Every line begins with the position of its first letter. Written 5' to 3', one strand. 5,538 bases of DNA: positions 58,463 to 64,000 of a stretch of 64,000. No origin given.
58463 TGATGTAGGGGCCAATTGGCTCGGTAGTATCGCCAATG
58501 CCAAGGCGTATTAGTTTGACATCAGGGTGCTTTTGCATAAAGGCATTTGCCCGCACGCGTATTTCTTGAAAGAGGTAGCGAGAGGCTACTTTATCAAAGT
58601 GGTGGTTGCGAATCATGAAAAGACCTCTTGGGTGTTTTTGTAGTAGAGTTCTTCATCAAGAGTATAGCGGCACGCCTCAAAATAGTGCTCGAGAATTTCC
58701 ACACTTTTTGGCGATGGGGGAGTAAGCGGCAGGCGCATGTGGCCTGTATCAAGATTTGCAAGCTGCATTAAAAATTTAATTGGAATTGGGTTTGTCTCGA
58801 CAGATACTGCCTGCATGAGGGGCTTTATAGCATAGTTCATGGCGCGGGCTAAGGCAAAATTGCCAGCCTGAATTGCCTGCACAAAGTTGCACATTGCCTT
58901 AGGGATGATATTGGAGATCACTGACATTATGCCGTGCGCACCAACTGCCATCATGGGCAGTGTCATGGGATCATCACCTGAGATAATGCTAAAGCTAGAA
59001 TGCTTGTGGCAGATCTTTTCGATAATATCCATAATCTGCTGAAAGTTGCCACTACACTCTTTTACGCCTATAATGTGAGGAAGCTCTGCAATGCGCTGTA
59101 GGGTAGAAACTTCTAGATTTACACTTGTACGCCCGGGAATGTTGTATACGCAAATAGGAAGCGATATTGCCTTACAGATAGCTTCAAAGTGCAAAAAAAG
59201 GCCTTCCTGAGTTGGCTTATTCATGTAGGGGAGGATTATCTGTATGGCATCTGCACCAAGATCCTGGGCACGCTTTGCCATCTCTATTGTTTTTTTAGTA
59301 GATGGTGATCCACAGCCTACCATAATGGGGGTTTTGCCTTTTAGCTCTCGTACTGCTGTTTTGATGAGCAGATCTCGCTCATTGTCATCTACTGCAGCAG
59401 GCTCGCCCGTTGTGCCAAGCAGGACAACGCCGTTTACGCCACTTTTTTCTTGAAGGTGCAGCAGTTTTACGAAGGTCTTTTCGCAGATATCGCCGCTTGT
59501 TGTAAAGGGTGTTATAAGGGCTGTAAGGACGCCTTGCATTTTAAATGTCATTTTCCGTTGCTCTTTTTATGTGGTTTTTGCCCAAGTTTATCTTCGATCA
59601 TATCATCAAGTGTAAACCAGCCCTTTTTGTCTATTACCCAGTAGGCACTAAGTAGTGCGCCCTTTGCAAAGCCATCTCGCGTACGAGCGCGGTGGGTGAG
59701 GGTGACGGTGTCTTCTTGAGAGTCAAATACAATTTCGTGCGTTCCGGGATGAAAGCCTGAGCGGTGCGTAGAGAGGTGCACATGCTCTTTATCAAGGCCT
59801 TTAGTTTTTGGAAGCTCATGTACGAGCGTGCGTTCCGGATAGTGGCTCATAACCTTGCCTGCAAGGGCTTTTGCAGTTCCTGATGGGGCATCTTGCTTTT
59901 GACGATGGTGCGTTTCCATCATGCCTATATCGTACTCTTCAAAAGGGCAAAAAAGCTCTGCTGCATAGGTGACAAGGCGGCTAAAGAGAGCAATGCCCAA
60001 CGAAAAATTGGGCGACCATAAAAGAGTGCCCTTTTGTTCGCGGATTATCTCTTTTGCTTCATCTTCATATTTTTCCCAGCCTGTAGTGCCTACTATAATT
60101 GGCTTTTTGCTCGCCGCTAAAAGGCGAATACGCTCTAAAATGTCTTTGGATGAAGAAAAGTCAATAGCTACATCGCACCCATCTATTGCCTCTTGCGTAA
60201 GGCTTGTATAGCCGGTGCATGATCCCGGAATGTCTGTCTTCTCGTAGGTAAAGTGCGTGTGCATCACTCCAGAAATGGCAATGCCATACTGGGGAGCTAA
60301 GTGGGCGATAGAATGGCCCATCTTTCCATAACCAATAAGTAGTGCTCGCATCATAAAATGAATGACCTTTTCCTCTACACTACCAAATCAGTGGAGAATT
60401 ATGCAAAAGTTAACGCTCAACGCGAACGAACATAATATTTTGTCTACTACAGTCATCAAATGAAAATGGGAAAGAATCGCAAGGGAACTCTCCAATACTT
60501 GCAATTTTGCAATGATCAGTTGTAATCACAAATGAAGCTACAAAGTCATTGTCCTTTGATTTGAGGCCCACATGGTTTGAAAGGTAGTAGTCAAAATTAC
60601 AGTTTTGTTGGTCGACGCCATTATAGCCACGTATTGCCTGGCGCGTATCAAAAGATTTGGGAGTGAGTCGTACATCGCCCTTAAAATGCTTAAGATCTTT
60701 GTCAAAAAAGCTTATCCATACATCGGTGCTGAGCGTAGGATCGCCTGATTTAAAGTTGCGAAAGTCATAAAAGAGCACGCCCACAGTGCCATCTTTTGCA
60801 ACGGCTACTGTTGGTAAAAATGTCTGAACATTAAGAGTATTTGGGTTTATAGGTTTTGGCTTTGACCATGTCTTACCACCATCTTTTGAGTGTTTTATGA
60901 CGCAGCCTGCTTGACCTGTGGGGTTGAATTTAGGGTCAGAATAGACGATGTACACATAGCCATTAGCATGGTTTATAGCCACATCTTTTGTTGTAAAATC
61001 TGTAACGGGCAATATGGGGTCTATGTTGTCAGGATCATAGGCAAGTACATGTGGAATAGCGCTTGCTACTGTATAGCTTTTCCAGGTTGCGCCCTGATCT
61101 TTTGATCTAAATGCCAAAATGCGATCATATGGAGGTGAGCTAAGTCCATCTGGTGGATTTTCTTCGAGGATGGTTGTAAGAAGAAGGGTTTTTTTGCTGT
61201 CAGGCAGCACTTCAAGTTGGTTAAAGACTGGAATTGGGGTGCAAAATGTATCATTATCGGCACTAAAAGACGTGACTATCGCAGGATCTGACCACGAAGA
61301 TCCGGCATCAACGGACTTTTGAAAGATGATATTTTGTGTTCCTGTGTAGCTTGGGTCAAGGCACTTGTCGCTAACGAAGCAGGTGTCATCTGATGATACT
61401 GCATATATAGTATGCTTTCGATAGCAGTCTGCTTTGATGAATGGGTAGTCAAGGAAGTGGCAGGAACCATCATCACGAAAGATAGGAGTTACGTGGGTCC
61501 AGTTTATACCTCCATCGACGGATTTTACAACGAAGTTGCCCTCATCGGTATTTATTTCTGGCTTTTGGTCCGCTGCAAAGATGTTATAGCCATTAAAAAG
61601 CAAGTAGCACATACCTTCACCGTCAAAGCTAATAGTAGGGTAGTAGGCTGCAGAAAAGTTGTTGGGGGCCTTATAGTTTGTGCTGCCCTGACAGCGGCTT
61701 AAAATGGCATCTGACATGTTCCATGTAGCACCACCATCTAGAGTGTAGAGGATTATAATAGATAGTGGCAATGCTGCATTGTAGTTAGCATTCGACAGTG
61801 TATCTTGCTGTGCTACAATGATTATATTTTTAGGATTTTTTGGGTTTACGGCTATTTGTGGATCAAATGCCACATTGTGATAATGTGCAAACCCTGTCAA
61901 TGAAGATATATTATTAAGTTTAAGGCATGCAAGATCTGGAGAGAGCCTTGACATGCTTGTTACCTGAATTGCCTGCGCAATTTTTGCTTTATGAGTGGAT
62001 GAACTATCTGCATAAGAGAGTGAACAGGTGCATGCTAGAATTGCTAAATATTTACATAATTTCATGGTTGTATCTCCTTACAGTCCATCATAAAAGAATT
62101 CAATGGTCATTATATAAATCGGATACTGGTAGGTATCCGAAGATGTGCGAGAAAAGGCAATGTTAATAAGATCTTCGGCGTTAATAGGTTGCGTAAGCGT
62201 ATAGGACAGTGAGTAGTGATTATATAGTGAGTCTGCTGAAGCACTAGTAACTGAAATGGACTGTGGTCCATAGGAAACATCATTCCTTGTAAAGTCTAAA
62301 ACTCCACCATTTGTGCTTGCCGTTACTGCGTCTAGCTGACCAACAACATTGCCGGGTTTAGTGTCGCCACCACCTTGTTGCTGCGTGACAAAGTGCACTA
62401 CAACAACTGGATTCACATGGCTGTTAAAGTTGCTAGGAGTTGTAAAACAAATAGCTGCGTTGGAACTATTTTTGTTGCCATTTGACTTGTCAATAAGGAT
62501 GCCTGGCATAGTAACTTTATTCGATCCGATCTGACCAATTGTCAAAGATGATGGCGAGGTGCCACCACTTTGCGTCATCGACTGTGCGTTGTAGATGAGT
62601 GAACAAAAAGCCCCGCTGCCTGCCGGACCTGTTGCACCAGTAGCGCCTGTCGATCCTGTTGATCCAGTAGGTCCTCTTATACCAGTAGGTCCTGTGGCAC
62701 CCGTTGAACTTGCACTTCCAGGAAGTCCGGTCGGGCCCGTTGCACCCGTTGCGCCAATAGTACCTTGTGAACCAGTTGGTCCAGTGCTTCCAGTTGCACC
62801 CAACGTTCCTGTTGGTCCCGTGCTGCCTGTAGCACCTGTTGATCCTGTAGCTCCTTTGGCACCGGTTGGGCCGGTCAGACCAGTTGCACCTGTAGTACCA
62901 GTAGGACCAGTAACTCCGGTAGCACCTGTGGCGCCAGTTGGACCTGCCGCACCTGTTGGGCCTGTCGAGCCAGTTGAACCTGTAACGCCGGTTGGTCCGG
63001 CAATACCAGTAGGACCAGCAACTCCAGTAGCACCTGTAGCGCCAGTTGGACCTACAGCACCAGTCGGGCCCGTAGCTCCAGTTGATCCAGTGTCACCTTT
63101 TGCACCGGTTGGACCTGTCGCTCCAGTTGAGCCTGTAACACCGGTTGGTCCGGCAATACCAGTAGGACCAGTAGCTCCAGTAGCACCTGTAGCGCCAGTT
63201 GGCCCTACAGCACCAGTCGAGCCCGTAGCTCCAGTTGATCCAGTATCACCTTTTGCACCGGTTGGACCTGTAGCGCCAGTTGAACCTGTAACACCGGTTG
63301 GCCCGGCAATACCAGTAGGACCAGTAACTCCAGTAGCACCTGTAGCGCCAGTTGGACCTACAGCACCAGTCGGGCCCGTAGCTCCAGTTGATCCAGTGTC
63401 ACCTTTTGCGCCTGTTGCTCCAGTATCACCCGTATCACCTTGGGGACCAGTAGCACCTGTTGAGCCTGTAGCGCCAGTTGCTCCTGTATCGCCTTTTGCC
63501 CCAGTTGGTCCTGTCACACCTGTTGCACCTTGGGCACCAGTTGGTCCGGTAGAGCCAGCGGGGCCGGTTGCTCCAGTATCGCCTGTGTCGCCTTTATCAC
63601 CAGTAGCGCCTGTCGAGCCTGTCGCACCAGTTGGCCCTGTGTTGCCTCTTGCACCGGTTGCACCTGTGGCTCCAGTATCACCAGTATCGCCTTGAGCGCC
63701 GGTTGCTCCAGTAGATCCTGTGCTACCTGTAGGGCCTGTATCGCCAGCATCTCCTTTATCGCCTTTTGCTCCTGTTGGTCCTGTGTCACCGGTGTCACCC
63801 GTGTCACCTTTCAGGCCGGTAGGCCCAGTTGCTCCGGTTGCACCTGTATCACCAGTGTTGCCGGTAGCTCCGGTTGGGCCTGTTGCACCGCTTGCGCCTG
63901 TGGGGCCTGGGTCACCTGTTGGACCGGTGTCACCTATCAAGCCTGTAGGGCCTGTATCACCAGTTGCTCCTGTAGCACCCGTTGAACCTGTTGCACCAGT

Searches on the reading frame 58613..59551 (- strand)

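Call 50: search_protein_families(library=pfam, proteins=[window:58613-59551:-], max_evalue=0.00001)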
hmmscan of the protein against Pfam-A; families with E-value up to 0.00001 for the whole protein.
window:58613-59551:- (312 aa): 1 family
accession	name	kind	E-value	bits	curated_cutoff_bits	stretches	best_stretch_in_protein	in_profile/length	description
PF00701.28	DHDPS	-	1.7e-80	270.3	22.1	1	5-283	2-278/289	Dihydrodipicolinate synthetase family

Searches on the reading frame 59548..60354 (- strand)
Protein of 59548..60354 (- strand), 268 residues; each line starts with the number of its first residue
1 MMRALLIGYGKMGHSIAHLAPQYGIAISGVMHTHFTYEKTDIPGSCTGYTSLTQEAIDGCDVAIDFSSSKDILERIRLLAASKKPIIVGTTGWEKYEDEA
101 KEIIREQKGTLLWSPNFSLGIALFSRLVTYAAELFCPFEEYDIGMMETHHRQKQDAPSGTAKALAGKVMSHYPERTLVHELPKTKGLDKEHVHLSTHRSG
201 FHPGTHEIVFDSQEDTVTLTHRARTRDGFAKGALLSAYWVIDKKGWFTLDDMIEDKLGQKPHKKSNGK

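Call 76: search_protein_families(library=pfam, proteins=[window:59548-60354:-], max_evalue=0.001)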
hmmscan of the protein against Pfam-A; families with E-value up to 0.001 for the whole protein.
window:59548-60354:- (268 aa): 2 families
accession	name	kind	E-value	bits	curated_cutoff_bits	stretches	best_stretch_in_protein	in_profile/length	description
PF05173.19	DapB_C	-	2e-30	105.8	27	1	120-253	1-121/121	Dihydrodipicolinate reductase, C-terminus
PF01113.26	DapB_N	-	1.6e-14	54.5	25.6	1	2-117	1-124/124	Dihydrodipicolinate reductase, N-terminus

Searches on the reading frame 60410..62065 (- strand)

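Call 48: search_protein_families(library=pfam, proteins=[window:60410-62065:-], max_evalue=0.00001)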
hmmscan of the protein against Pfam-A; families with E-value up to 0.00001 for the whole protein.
window:60410-62065:- (551 aa): 2 families
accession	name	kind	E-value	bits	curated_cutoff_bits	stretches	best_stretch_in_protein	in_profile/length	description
PF02012.26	BNR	-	1.3e-09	37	27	0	392-402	2-12/12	BNR/Asp-box repeat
PF13088.12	BNR_2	-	4.3e-08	33.3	31.4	0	243-407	79-205/277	BNR repeat-like domain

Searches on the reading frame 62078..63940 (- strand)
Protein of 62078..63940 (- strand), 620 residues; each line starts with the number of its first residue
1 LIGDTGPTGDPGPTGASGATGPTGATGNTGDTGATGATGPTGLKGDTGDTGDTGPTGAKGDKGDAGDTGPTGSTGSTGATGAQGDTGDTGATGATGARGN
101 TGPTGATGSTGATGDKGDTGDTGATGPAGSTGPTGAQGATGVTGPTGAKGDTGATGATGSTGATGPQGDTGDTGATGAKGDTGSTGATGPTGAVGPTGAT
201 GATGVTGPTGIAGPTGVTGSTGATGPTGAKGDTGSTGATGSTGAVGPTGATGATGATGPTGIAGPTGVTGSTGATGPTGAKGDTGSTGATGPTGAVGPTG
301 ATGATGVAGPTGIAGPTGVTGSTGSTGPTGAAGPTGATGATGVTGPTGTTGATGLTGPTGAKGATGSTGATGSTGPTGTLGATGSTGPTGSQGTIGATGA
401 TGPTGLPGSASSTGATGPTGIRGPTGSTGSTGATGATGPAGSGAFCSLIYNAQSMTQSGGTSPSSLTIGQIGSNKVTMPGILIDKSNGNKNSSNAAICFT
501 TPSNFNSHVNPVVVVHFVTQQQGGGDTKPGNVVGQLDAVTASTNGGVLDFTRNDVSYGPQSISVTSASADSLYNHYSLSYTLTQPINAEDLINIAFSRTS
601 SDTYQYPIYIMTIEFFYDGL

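Call 50: search_protein_families(library=pfam, proteins=[window:62078-63940:-], max_evalue=0.00001)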
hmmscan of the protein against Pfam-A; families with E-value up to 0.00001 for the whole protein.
window:62078-63940:- (620 aa): 1 family
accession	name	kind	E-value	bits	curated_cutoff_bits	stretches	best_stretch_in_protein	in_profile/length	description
PF01391.23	Collagen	-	3.3e-67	222.6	27.2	2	3-61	1-59/60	Collagen triple helix repeat (20 copies)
